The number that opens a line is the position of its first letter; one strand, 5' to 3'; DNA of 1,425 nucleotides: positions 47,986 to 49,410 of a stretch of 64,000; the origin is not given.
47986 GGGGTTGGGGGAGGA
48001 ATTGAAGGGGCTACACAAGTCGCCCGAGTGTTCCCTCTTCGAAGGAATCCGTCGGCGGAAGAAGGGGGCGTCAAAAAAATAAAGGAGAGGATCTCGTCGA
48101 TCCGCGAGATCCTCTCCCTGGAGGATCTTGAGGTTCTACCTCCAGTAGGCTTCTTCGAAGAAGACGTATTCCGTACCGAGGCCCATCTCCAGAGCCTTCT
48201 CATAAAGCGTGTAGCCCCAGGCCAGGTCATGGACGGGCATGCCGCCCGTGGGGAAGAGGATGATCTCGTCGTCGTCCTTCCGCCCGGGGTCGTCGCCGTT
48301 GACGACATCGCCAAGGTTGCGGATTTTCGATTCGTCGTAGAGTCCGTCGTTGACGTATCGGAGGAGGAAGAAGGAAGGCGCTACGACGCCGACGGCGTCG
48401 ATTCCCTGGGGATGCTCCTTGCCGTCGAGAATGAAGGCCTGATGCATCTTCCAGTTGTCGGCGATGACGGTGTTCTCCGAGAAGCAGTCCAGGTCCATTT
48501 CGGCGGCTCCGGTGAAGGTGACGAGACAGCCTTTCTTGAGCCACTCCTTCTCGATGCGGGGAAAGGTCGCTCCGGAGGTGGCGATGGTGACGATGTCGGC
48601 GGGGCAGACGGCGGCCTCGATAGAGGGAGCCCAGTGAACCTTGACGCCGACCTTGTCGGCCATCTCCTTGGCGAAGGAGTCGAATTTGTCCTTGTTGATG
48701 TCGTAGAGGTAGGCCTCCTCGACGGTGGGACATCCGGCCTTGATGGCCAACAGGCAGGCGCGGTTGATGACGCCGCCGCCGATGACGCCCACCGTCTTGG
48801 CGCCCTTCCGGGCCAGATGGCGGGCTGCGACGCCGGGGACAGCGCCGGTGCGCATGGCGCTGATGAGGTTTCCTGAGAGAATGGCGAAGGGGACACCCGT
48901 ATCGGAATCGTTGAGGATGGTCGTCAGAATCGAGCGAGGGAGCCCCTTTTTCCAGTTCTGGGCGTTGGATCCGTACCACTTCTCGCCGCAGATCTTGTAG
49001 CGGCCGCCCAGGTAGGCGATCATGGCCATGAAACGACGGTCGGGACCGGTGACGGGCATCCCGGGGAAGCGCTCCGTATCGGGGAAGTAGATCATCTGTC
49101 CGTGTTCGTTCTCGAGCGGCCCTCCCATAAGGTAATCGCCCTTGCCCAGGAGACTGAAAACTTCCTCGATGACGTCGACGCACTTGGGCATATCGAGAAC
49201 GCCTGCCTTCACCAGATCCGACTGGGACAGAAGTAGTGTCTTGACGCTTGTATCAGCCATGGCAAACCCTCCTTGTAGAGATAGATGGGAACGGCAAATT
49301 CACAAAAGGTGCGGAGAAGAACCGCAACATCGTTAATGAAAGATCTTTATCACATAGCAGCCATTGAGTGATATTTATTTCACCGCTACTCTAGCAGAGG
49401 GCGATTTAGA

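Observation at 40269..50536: Candidate ornithine/proline catabolic locus built on an archaeal-type multi-subunit flavin/Fe-S dehydrogenase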

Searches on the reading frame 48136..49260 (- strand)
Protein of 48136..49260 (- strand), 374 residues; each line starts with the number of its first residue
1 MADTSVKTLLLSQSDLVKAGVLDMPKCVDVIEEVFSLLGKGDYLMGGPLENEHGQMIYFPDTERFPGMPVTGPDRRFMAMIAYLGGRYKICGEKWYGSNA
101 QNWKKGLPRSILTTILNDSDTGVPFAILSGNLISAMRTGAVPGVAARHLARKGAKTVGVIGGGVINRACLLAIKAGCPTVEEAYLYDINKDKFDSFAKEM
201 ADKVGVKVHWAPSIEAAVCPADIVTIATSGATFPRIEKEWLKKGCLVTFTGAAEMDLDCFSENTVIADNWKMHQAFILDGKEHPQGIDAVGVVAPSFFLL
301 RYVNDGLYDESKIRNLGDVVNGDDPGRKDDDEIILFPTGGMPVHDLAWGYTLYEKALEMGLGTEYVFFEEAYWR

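Call 4: search_protein_families(library=pfam, proteins=[window:48136-49260:-], max_evalue=0.01)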
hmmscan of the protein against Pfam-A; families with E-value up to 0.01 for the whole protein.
window:48136-49260:- (374 aa): 1 family
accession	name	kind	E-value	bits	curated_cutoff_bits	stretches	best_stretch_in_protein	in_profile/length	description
PF02423.21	OCD_Mu_crystall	-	9.7e-61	205.9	24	1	23-358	4-312/314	Ornithine cyclodeaminase/mu-crystallin family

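Call 5: search_protein_families(library=ncbifam, proteins=[window:48136-49260:-], max_evalue=0.01)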
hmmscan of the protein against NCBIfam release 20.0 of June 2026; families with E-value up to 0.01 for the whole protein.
window:48136-49260:- (374 aa): 14 families
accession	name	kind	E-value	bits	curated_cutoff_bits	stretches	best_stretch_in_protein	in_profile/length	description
NF004848.0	PRK06199.1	subfamily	1.6e-118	396.1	362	1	3-369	4-374/379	tyramine oxidase subunit B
TIGR03944.1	dehyd_SbnB_fam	equivalog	2e-54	184.8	326.9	2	10-271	3-249/327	2,3-diaminopropionate biosynthesis protein SbnB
NF006379.0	PRK08618.1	equivalog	1.4e-40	139.6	417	1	74-365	48-324/326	ornithine cyclodeaminase family protein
TIGR02371.1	ala_DH_arch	equivalog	9.3e-37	126.9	409.15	1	7-366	1-323/325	alanine dehydrogenase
NF004793.0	PRK06141.1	equivalog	1.2e-28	100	322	1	90-356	61-311/314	bifunctional Delta(1)-pyrroline-2-carboxylate/Delta(1)-piperideine-2-carboxylate reductase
NF045643.1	ImmsucRedBhcD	equivalog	7.3e-26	91.2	500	1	94-364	67-318/321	iminosuccinate reductase BhcD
TIGR02992.1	ectoine_eutC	equivalog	8.2e-26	90.8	471.65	1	101-364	75-324/326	ectoine utilization protein EutC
NF006141.0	PRK08291.1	equivalog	5.9e-25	87.9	408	1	101-363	78-326/330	cyclodeaminase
NF005762.1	PRK07589.1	equivalog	1.6e-22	79.9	350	1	99-247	73-220/334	ornithine cyclodeaminase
NF005603.0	PRK07340.1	equivalog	7.8e-12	45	266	1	101-254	74-222/307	delta(1)-pyrroline-2-carboxylate reductase family protein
NF005011.0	PRK06407.1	subfamily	7.8e-11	41.7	337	1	80-256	53-218/302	ornithine cyclodeaminase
NF005296.0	PRK06823.1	equivalog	2.3e-10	39.9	438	1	102-347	75-304/315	ornithine cyclodeaminase family protein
NF045512.1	PyrPipCarbRedLhpI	equivalog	4.2e-09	36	400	1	99-267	68-230/298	bifunctional Delta(1)-pyrroline-2-carboxylate/Delta(1)-piperideine-2-carboxylate reductase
TIGR00518.1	alaDH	equivalog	0.0056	15.7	391.85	1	154-227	167-237/370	alanine dehydrogenase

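Call 8: search_solved_structures(query=window:48136-49260:-, max_evalue=0.00001)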
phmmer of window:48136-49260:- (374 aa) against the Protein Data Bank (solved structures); distinct sequences matched with E-value up to 0.00001: 12.
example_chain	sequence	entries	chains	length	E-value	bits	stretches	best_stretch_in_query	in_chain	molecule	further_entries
6t3e_A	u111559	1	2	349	1.6e-38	135.7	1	99-364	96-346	DELTA1-pyrroline-2-carboxylate reductase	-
4m54_A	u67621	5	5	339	4.6e-36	127.6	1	75-364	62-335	Putative ornithine cyclodeaminase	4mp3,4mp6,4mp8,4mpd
1vll_A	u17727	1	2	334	5e-28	101.2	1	78-368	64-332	alanine dehydrogenase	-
1omo_A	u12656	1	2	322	6e-28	100.9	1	79-368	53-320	alanine dehydrogenase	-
6rqa_A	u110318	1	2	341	6.7e-16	61.3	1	92-229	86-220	iminosuccinate reductase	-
5yu0_A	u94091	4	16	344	1.5e-11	47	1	102-232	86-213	Lysine cyclodeaminase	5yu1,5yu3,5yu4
5gzi_B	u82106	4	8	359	1.6e-11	46.9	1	102-232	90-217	Lysine cyclodeaminase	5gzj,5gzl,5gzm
2i99_A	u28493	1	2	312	1.5e-10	43.7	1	108-256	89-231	Mu-crystallin homolog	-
4bv8_A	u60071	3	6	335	2.7e-10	42.8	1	107-257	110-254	THIOMORPHOLINE-CARBOXYLATE DEHYDROGENASE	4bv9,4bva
1u7h_A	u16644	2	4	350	4e-10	42.2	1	97-246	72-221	ornithine cyclodeaminase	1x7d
7rbp_A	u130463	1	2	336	1.7e-09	40.2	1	100-354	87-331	Ornithine cyclodeaminase/mu-crystallin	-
7cxs_B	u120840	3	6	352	2.6e-07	33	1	75-260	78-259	CmnK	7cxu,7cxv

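Call 34: find_homologous_proteins(query=window:48136-49260:-, max_evalue=1e-20)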
Query window:48136-49260:- (374 aa): 4094 proteins with E <= 1e-20 among 8000 candidates; the best 120 are listed.
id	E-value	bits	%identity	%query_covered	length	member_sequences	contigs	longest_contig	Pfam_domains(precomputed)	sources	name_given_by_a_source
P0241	2.7e-234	795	91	100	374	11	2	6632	PF02423.22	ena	-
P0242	5.8e-228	774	89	100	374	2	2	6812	PF02423.22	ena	-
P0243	3.7e-220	749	85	100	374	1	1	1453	PF02423.22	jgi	jgi:N-[(2S)-2-amino-2-carboxyethyl]-L-glutamate dehydrogenase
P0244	1.2e-216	737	83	100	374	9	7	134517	PF02423.22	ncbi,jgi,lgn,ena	-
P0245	3.1e-216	736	89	95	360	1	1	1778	PF02423.22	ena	-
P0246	4.0e-216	735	84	99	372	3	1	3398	PF02423.22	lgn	-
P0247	4.8e-215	732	82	100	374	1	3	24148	PF02423.22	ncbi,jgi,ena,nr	ncbi:MAG TPA: tyramine oxidase subunit B [Synergistaceae bacterium]|nr:tyramine oxidase subunit B [S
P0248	2.2e-214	730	81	100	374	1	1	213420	PF02423.22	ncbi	-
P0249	2.6e-213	726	82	100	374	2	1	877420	PF02423.22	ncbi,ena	-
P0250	1.6e-202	690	78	100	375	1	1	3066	PF02423.22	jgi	jgi:ornithine cyclodeaminase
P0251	2.8e-202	690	77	99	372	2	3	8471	PF02423.22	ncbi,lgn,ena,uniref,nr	ncbi:tyramine oxidase subunit B [Acetomicrobium mobile]|uniref:tyramine oxidase subunit B n=1 Tax=Ac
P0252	4.8e-195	666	77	99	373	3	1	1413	PF02423.22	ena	-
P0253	2.4e-194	664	76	99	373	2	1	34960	PF02423.22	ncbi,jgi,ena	-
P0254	3.8e-194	663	75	100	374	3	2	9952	PF02423.22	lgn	-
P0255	1.5e-191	654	76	99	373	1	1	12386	PF02423.22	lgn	-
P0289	3.7e-173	594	66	100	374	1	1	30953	PF02423.22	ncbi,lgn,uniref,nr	ncbi:tyramine oxidase subunit B [Stenoxybacter acetivorans]|uniref:tyramine oxidase subunit B n=1 Ta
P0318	1.3e-131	457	52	100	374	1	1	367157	PF02423.22,PF01488.27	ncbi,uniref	ncbi:tyramine oxidase subunit B [Brevibacillus sp. B_LB10_24]|uniref:tyramine oxidase subunit B n=1 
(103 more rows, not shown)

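Call 35: find_encoding_contigs(protein=P0318, flank=8000, max_places=1)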
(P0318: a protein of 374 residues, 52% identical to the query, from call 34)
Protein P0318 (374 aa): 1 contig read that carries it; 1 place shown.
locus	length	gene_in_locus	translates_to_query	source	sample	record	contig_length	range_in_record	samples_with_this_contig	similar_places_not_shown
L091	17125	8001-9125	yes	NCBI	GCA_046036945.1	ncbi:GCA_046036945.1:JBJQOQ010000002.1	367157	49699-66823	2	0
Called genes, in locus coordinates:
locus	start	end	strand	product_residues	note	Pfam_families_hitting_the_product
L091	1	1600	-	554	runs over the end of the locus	PF00528:BPD_transp_1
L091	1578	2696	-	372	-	PF00005:ABC_tran, PF08402:TOBE_2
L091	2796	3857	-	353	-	PF13531:SBP_bac_11, PF01547:SBP_bac_1, PF13416:SBP_bac_8, PF13343:SBP_bac_6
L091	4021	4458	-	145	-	PF22381:Staph_reg_Sar_Rot, PF12802:MarR_2, PF01047:MarR, PF13412:HTH_24 (weak), PF13463:HTH_27, PF13601:HTH_34 (weak)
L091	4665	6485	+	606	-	PF15714:SpoVT_C (weak), PF01078:Mg_chelatase (faint), PF00158:Sigma54_activat, PF14532:Sigma54_activ_2, PF25601:AAA_lid_14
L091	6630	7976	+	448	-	PF03616:Glt_symporter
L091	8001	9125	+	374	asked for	PF02423:OCD_Mu_crystall, PF01488:Shikimate_DH (weak)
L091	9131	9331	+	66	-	-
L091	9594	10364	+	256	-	PF02678:Pirin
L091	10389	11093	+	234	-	PF02678:Pirin, PF17954:Pirin_C_2, PF05726:Pirin_C (weak)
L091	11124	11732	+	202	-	PF00258:Flavodoxin_1, PF02525:Flavodoxin_2, PF03358:FMN_red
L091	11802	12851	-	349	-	PF03601:Cons_hypoth698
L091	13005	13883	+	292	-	PF00126:HTH_1, PF03466:LysR_substrate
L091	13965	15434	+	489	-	PF00015:MCPsignal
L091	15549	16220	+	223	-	PF04397:LytTR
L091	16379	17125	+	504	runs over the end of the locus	PF02550:AcetylCoA_hydro, PF04223:CitF (weak), PF13336:AcetylCoA_hyd_C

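Call 36: find_encoding_contigs(protein=P0289, flank=8000, max_places=1)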
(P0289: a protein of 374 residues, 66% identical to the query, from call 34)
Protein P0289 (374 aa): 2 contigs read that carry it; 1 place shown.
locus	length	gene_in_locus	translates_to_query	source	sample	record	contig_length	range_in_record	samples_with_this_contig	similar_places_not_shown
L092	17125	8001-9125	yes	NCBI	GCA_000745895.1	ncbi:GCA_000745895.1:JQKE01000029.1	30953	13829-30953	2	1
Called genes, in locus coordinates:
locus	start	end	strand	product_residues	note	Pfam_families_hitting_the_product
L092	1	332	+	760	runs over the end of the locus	PF02321:OEP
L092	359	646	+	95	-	-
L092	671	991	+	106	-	-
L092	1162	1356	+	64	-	PF11127:YgaP-like_TM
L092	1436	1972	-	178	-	PF01571:GCV_T (weak)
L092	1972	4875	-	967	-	PF13510:Fer2_4, PF00890:FAD_binding_2, PF01266:DAO (weak), PF07992:Pyr_redox_2, PF12831:FAD_oxidored, PF17806:SO_alpha_A3, PF01571:GCV_T, PF08669:GCV_T_C, +5 more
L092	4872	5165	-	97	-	PF04267:SoxD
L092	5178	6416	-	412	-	PF01946:Thi4 (faint), PF00890:FAD_binding_2 (weak), PF01266:DAO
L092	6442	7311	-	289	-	PF00551:Formyl_trans_N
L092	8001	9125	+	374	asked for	PF02423:OCD_Mu_crystall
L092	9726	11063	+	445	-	PF00909:Ammonium_transp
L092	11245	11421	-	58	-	-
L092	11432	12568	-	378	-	PF13776:DUF4172, PF02661:Fic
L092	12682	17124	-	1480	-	?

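Call 38: search_solved_structures(query=window:48136-49260:-, max_evalue=1e-15, show_alignments=5)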
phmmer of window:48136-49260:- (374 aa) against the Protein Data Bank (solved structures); distinct sequences matched with E-value up to 1e-15: 5.
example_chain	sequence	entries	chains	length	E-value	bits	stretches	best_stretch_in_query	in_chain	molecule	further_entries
6t3e_A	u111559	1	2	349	1.6e-38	135.7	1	99-364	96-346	DELTA1-pyrroline-2-carboxylate reductase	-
4m54_A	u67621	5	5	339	4.6e-36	127.6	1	75-364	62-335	Putative ornithine cyclodeaminase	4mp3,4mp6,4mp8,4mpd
1vll_A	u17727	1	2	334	5e-28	101.2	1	78-368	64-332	alanine dehydrogenase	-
1omo_A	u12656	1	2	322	6e-28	100.9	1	79-368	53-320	alanine dehydrogenase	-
6rqa_A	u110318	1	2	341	6.7e-16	61.3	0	92-229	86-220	iminosuccinate reductase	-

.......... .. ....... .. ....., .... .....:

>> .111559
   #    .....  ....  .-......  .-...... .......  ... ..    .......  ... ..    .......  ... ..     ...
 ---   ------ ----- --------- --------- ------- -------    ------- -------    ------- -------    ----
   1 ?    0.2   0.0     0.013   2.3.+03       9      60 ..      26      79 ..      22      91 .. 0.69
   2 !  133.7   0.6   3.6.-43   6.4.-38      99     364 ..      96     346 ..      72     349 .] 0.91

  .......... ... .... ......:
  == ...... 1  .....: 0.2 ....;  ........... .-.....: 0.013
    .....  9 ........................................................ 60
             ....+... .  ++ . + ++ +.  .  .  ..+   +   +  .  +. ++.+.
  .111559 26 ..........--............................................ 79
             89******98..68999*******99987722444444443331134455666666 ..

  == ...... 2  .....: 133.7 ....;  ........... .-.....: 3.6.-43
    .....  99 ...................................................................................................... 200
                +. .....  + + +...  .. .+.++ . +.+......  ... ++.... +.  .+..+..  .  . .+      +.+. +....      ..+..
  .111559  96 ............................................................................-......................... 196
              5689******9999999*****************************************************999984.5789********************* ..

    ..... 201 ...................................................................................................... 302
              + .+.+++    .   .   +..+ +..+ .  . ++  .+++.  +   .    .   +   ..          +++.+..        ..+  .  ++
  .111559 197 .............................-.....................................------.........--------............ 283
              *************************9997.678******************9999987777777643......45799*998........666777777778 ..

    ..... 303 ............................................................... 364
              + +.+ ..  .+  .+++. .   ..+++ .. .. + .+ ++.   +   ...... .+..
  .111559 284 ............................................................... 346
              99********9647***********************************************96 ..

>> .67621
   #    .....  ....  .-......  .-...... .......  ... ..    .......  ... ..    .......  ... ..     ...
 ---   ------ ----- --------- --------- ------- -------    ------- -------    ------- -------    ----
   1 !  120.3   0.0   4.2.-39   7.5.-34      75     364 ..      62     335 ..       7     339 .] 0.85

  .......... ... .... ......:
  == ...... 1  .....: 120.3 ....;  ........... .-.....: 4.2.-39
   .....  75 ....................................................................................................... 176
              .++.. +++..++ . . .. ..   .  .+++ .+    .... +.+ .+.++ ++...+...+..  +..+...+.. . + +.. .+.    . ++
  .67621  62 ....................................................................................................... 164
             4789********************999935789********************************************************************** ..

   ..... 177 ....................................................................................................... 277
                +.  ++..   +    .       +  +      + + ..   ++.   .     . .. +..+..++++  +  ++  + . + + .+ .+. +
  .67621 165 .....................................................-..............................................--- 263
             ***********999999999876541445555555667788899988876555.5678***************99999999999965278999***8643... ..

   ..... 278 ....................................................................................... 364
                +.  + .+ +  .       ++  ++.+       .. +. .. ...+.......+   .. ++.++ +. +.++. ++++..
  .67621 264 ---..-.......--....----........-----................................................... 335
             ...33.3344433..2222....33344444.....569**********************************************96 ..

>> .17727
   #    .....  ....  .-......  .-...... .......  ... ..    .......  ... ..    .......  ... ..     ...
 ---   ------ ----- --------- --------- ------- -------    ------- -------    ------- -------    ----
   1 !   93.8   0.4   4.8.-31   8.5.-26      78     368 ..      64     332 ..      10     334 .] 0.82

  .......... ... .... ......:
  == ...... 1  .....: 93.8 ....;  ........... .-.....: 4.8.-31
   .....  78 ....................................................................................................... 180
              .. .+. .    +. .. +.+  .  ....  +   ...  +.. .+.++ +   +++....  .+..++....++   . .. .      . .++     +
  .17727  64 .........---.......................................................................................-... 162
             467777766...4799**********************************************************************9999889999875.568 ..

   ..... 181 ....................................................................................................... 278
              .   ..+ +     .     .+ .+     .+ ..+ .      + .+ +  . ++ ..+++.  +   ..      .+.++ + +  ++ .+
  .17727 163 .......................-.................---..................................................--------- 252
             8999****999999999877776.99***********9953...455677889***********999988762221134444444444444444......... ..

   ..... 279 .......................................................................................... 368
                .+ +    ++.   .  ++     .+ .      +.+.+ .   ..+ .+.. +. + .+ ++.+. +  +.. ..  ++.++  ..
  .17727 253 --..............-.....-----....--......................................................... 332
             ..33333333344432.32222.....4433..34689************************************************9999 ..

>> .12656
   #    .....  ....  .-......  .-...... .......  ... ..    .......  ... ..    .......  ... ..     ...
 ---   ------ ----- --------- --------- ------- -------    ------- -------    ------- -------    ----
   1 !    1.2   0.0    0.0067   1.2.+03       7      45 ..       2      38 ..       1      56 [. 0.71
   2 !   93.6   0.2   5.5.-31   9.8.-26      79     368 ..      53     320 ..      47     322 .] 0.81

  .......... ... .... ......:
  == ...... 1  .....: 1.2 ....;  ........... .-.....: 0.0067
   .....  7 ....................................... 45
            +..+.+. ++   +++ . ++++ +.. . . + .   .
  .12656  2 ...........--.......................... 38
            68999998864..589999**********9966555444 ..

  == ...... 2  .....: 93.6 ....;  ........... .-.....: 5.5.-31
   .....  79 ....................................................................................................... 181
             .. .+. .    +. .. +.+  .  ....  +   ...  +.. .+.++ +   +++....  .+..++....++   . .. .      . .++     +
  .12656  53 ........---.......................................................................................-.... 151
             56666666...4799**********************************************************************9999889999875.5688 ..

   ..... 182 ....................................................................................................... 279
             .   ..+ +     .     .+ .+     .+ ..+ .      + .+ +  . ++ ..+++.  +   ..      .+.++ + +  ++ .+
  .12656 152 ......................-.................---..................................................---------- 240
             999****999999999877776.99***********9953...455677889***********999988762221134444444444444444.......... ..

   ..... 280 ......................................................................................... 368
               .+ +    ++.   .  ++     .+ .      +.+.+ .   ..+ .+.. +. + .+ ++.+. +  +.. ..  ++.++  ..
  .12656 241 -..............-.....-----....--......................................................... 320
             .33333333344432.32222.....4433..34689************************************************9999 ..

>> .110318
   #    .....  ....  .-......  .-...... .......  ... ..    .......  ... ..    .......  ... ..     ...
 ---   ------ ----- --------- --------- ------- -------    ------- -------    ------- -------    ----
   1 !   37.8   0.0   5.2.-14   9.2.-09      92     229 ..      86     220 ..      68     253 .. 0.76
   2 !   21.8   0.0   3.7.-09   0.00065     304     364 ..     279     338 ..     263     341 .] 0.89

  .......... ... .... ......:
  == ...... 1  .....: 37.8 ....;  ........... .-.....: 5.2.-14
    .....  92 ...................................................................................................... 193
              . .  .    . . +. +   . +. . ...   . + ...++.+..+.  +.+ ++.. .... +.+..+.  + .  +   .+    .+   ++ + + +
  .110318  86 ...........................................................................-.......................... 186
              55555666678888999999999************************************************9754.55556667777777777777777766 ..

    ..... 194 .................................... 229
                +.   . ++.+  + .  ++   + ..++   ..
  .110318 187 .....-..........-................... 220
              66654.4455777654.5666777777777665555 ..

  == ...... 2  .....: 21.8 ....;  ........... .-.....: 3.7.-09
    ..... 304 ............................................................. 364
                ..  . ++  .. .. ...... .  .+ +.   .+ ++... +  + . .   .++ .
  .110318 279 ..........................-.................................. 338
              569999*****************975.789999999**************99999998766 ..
